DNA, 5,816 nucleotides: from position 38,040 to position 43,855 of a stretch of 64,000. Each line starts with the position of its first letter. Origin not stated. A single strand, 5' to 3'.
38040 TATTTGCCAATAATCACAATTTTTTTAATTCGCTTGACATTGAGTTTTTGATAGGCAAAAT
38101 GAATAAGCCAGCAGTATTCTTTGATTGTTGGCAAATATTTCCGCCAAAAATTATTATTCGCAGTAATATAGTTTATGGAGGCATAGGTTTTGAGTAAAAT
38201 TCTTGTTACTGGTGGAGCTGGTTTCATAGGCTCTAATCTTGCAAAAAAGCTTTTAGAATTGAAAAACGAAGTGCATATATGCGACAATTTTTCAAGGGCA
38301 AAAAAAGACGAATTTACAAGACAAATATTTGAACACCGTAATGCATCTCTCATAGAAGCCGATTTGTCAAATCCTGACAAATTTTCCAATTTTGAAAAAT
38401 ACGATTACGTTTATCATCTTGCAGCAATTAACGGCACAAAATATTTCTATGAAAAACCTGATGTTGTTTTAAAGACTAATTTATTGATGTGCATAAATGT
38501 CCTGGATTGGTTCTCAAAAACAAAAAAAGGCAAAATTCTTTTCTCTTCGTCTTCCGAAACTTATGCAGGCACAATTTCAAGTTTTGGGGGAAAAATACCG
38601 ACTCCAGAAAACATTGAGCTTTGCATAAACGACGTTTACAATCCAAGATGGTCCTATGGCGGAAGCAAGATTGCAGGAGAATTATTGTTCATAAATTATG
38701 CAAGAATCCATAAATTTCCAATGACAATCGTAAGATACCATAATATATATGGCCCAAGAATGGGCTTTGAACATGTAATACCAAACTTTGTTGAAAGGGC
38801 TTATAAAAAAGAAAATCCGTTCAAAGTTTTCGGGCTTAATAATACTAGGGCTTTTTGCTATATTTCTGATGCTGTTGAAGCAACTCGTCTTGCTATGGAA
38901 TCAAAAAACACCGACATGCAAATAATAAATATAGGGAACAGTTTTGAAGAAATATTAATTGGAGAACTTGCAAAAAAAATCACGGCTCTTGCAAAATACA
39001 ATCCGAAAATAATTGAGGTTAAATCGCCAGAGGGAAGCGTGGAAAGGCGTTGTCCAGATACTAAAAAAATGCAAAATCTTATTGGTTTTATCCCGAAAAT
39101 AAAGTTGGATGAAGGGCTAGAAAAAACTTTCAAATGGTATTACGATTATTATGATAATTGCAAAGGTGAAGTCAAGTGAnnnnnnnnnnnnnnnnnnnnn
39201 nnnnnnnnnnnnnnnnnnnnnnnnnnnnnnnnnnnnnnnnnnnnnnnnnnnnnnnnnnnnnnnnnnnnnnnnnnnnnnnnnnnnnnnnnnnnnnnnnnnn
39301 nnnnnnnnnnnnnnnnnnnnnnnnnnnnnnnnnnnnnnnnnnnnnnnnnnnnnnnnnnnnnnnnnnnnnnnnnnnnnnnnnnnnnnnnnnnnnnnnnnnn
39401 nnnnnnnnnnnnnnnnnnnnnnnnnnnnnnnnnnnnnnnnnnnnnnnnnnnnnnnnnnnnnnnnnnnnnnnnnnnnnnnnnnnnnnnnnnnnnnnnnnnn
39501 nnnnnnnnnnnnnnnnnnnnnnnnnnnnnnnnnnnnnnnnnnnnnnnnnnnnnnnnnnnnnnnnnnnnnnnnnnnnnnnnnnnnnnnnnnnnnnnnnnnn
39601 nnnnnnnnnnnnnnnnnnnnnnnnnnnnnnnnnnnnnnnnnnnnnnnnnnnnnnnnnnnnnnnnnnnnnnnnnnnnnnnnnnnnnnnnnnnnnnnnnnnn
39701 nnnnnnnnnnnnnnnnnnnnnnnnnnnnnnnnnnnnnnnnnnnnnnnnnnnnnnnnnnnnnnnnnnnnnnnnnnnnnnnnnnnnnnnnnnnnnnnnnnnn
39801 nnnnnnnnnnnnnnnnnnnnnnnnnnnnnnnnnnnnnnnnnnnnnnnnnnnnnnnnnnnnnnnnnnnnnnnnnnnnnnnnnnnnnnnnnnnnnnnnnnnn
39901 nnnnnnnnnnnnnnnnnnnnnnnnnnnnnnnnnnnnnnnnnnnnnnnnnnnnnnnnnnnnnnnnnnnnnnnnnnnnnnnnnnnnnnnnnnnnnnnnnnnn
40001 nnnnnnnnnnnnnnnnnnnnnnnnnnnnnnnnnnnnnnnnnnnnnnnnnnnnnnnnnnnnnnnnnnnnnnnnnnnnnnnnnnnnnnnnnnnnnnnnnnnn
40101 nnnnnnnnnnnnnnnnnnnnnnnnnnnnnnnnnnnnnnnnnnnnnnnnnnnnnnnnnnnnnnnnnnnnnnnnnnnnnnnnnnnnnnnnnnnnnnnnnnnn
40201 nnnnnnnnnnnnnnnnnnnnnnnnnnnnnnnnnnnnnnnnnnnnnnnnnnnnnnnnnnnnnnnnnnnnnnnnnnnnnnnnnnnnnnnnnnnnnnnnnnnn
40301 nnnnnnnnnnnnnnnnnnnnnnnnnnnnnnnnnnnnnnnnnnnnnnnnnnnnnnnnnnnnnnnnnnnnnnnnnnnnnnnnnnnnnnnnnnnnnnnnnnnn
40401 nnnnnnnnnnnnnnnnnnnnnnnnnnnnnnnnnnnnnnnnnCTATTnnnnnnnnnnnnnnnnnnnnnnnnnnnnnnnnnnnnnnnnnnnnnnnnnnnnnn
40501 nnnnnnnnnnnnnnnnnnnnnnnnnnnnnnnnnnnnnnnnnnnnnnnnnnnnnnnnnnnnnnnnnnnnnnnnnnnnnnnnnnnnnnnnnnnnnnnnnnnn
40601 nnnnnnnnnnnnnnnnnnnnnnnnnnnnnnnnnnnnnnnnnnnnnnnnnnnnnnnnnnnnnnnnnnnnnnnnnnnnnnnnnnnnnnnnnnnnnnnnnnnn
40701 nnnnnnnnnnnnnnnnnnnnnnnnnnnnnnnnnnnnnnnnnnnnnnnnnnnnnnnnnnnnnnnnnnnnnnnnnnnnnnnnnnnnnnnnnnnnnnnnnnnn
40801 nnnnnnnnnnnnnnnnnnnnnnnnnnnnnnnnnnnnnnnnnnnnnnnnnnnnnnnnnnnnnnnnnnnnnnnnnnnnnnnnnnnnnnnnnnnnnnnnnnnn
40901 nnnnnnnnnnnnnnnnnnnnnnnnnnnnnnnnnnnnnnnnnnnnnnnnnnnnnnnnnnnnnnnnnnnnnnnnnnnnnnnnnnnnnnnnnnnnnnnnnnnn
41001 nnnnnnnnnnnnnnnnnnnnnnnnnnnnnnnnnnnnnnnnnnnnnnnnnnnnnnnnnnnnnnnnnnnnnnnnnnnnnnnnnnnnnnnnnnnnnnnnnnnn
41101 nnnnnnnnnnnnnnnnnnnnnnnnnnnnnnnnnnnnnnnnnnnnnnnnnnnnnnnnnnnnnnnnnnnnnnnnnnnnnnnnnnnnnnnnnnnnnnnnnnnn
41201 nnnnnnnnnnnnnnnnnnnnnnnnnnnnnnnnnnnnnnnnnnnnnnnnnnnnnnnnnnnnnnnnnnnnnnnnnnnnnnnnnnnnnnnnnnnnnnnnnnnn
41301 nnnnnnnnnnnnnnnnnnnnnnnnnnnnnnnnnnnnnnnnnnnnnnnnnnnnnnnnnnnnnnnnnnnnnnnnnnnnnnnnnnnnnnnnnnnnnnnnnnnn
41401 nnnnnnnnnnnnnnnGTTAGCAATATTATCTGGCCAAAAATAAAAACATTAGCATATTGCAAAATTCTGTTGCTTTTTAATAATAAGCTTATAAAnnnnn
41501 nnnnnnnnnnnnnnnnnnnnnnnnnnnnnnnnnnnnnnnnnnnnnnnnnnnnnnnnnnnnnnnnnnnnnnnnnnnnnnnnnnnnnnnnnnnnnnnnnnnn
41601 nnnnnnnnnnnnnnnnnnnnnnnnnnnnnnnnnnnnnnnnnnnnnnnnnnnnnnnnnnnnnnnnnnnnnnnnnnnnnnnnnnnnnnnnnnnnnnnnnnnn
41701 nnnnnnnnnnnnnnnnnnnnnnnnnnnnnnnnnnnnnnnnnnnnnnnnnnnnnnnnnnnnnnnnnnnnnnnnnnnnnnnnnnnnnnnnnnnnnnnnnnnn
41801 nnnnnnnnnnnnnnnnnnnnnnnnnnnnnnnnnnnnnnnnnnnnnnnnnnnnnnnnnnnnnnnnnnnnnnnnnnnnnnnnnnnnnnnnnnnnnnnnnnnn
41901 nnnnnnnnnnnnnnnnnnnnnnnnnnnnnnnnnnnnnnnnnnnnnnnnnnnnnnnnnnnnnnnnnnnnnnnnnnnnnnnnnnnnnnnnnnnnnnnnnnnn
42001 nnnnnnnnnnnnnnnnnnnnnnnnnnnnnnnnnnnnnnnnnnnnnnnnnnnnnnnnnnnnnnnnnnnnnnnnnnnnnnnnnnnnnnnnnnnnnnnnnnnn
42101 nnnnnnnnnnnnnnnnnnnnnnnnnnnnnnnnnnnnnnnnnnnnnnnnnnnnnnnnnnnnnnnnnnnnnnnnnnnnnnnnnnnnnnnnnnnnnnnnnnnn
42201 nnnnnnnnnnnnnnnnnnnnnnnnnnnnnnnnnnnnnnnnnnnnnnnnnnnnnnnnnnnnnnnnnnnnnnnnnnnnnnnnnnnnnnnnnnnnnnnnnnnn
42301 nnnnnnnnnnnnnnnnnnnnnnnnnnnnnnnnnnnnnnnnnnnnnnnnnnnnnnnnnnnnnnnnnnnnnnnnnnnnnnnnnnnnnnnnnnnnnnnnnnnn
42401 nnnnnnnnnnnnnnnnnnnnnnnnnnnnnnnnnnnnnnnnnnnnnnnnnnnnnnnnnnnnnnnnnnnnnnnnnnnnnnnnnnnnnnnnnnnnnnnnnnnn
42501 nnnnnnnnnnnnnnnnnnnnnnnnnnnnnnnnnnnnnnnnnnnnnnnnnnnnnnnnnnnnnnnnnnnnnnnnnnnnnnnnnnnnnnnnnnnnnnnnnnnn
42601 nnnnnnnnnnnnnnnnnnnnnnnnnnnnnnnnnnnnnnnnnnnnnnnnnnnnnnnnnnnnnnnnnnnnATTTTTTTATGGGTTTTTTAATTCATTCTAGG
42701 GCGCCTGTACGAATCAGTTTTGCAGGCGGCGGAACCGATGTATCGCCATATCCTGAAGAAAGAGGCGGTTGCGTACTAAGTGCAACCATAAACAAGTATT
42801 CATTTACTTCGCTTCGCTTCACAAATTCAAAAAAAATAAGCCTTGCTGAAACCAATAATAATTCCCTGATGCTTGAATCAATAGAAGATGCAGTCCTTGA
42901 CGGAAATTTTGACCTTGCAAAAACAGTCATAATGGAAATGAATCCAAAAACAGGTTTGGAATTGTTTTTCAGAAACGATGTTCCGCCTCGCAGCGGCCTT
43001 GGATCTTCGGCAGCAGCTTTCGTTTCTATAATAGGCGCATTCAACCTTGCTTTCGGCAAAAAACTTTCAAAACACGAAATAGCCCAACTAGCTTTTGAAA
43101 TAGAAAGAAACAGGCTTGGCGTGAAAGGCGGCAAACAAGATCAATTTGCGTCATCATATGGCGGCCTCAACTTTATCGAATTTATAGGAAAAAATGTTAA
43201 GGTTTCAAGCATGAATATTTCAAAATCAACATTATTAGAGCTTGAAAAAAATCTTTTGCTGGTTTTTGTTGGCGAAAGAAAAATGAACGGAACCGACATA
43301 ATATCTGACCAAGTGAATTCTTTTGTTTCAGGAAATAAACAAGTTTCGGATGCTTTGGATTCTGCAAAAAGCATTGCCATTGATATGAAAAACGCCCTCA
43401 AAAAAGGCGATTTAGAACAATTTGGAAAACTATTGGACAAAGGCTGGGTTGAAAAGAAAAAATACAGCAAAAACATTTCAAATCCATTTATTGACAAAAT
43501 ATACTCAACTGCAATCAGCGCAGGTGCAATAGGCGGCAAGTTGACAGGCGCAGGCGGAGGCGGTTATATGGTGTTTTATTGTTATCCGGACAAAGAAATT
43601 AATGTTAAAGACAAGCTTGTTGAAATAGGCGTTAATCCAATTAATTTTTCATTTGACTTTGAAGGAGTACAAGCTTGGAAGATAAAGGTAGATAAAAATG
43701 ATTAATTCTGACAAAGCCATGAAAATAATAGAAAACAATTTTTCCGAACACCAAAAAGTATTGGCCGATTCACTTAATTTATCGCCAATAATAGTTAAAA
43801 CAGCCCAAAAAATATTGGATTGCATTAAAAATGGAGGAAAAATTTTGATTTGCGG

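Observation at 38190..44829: GDP-heptose operon next to a colitose-type 3,6-dideoxy module: possible GDP-3,6-dideoxyheptose (or colitose) in an archaeal glycan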

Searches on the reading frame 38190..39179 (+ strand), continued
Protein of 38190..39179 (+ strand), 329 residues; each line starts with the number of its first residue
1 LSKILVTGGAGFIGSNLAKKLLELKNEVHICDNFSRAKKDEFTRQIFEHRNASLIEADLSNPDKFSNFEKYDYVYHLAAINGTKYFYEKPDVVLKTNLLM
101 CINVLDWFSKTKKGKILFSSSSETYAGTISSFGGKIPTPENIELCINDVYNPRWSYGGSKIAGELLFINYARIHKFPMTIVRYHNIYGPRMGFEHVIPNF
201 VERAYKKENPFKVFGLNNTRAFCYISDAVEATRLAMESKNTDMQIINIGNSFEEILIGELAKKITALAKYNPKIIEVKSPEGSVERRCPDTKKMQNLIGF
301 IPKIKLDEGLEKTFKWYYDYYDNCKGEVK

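Call 80: search_protein_families(library=pfam, proteins=[L127:7345-9102:+, L121:7498-9300:+, L121:936-2852:+, L121:9290-10501:+, L103:7285-8688:+, L127:9439-10131:+, L127:2205-2951:+], max_evalue=0.01)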
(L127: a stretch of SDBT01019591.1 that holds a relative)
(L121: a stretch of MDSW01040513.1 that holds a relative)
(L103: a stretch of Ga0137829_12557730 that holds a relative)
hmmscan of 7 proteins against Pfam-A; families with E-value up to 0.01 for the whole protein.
L127:7345-9102:+ (585 aa): 0 families

L121:7498-9300:+ (600 aa): 1 family
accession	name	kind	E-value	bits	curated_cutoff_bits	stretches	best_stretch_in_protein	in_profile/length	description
PF03567.20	Sulfotransfer_2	-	2.9e-26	93.6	22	1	389-599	5-252/252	Sulfotransferase family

L121:936-2852:+ (638 aa): 4 families
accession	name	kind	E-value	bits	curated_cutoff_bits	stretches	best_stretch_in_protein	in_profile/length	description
PF01380.27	SIS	-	2e-44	151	25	2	491-617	1-127/131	SIS domain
PF13522.11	GATase_6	-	1.8e-17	64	27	1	93-228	5-129/130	Glutamine amidotransferase domain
PF13537.11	GATase_7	-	3.7e-12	46.8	25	1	114-233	9-121/123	Glutamine amidotransferase domain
PF13230.11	GATase_4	-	0.0003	20.2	23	1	98-190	71-162/272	Glutamine amidotransferases class-II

L121:9290-10501:+ (403 aa): 4 families
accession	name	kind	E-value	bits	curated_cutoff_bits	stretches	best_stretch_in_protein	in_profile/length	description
PF00535.33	Glycos_transf_2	-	7.6e-13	49.2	23.3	1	76-188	2-108/168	Glycosyl transferase family 2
PF13641.12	Glyco_tranf_2_3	-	6.4e-10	39.9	27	1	73-290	2-223/230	Glycosyltransferase like family 2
PF13632.12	Glyco_trans_2_3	-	6.9e-06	26.5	27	1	161-336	1-191/198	Glycosyl transferase family group 2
PF10111.15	Glyco_tranf_2_2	-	0.00082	19.4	27.3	1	76-180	2-103/276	Glycosyltransferase like family 2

L103:7285-8688:+ (468 aa): 2 families
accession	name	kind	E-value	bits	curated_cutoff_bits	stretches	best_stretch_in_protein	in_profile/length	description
PF13231.12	PMT_2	-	7.5e-08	33.2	26.1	1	115-218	25-127/160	Dolichyl-phosphate-mannose-protein mannosyltransferase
PF02366.24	PMT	-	2.4e-07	31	22.7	1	118-228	89-206/245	Dolichyl-phosphate-mannose-protein mannosyltransferase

L127:9439-10131:+ (230 aa): 1 family
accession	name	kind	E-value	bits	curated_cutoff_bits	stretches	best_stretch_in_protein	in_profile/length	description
PF13641.12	Glyco_tranf_2_3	-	0.001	19.6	27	1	70-120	165-214/230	Glycosyltransferase like family 2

L127:2205-2951:+ (248 aa): 6 families
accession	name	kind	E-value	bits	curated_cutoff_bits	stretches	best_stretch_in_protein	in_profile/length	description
PF04321.23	RmlD_sub_bind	-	1.1e-37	130.1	27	1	9-168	1-160/287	RmlD substrate binding domain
PF01370.27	Epimerase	-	2.5e-23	83.2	20.9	1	11-149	1-160/240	NAD dependent epimerase/dehydratase family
PF16363.11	GDP_Man_Dehyd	-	2.1e-16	60.7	27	1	38-148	58-170/332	GDP-mannose 4,6 dehydratase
PF02719.21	Polysacc_synt_2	-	3.3e-10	40.1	20.2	1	40-107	62-128/293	Polysaccharide biosynthesis protein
PF07993.18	NAD_binding_4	-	6.9e-09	35.7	20.1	1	55-197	88-247/258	Male sterility protein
PF01073.25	3Beta_HSD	-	1.4e-08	34.6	22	1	35-144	48-159/280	3-beta hydroxysteroid dehydrogenase/isomerase family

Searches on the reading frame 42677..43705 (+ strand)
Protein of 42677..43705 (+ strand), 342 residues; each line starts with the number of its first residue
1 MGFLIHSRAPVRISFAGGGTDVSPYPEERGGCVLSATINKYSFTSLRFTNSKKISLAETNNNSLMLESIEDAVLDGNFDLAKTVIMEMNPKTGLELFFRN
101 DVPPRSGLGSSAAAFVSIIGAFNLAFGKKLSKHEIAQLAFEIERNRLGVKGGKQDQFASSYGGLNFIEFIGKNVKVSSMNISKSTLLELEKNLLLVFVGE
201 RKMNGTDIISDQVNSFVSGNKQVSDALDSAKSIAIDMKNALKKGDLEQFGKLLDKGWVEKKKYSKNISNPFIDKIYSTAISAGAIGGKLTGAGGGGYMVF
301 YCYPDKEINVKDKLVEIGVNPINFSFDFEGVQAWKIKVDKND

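Call 3: search_protein_families(library=ncbifam, proteins=[window:42677-43705:+], max_evalue=0.00001)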
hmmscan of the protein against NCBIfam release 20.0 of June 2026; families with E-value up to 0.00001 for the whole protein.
window:42677-43705:+ (342 aa): 14 families
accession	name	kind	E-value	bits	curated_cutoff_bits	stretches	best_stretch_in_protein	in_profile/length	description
NF049969.1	GlMnHpPKinHddA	equivalog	1.9e-68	231.4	600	1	4-336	2-338/338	D-glycero-D-manno-heptose 7-phosphate kinase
TIGR00549.1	mevalon_kin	equivalog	1.5e-31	109.9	163.05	1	33-300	19-275/276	mevalonate kinase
NF009948.0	PRK13412.1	equivalog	6.5e-31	106.9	721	1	92-300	725-933/974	bifunctional fucokinase/fucose-1-phosphate guanylyltransferase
NF003036.0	PRK03926.1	equivalog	6.5e-23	81.3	403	1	84-322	66-287/302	mevalonate kinase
NF003006.0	PRK03817.1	equivalog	4.3e-22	78.6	443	2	7-169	4-163/352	galactokinase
NF003705.0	PRK05322.1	equivalog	3.6e-18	65.5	385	1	9-162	24-181/388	galactokinase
TIGR00131.1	gal_kin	equivalog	9.1e-18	64.3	226.65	2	9-167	22-184/388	galactokinase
NF001816.0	PRK00555.1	equivalog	1.3e-14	53.9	509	2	234-313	257-335/363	galactokinase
NF002288.1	PRK01212.1-4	equivalog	9.9e-13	47.8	194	1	81-295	64-260/303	homoserine kinase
NF003472.0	PRK05101.1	equivalog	7.6e-11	41.6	499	1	82-165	101-184/382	galactokinase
TIGR00191.1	thrB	equivalog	5.7e-10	38.5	168.25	1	81-293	67-258/304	homoserine kinase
TIGR01920.1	Shik_kin_archae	equivalog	1.4e-07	31.2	126.85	1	80-166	56-143/266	shikimate kinase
NF040957.1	Arch_PMK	equivalog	6.8e-07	29.1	500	1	105-323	91-306/316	phosphomevalonate kinase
NF040725.1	panto_kin_Meth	equivalog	2.9e-06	26.4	380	1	99-165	91-154/286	pantoate kinase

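Call 4: search_protein_families(library=pfam, proteins=[window:42677-43705:+], max_evalue=0.00001)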
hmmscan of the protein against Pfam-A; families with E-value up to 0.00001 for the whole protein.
window:42677-43705:+ (342 aa): 2 families
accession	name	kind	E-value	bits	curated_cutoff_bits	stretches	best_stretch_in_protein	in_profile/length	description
PF00288.32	GHMP_kinases_N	-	2.2e-19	69.9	22.3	1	86-163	12-87/87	GHMP kinases N terminal domain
PF08544.19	GHMP_kinases_C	-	2e-11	44.6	21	1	239-316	3-81/85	GHMP kinases C terminal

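Call 49: search_solved_structures(query=window:42677-43705:+, max_evalue=1e-8, show_alignments=0)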
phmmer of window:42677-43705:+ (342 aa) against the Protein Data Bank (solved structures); distinct sequences matched with E-value up to 1e-8: 17.
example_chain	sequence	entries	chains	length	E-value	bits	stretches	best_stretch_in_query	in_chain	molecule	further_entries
3k85_A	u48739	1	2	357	2.1e-64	221.1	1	4-337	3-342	D-glycero-D-manno-heptose 1-phosphate kinase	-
4usm_A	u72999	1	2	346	2.4e-60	207.8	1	4-336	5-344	PUTATIVE SUGAR KINASE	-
4usk_A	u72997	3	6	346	2.6e-60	207.6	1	4-336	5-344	PUTATIVE SUGAR KINASE | SUGAR KINASE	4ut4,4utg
4n3o_A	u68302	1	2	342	3.5e-53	184.2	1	5-336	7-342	Putative D-glycero-D-manno-heptose 7-phosphate kinase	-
9iip_A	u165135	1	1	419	2e-22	83.2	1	92-321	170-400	L-fucokinase/L-fucose-1-P guanylyltransferase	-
5yys_A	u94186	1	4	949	2.2e-21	79.7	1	92-321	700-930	L-fucokinase, L-fucose-1-P guanylyltransferase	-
9iit_A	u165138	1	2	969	2.4e-21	79.6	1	92-321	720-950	L-fucokinase/L-fucose-1-P guanylyltransferase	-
6mde_A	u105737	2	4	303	6.8e-16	61.7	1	89-312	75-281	Mevalonate kinase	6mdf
1kkh_A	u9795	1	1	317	7.8e-16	61.5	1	86-312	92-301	Mevalonate Kinase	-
4hac_A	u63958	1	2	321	8.8e-16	61.3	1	89-312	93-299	Mevalonate kinase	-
1vis_A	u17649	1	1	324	9e-16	61.3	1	86-314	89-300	Mevalonate kinase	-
1s4e_A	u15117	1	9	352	3.9e-12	49.3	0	234-314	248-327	Galactokinase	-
2aj4_A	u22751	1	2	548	3.7e-11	46.1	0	246-301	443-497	Galactokinase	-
2hfs_A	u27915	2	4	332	4.8e-11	45.7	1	92-301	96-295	Mevalonate kinase, putative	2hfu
1pie_A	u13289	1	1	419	1.6e-10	44.1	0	24-165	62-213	Galactokinase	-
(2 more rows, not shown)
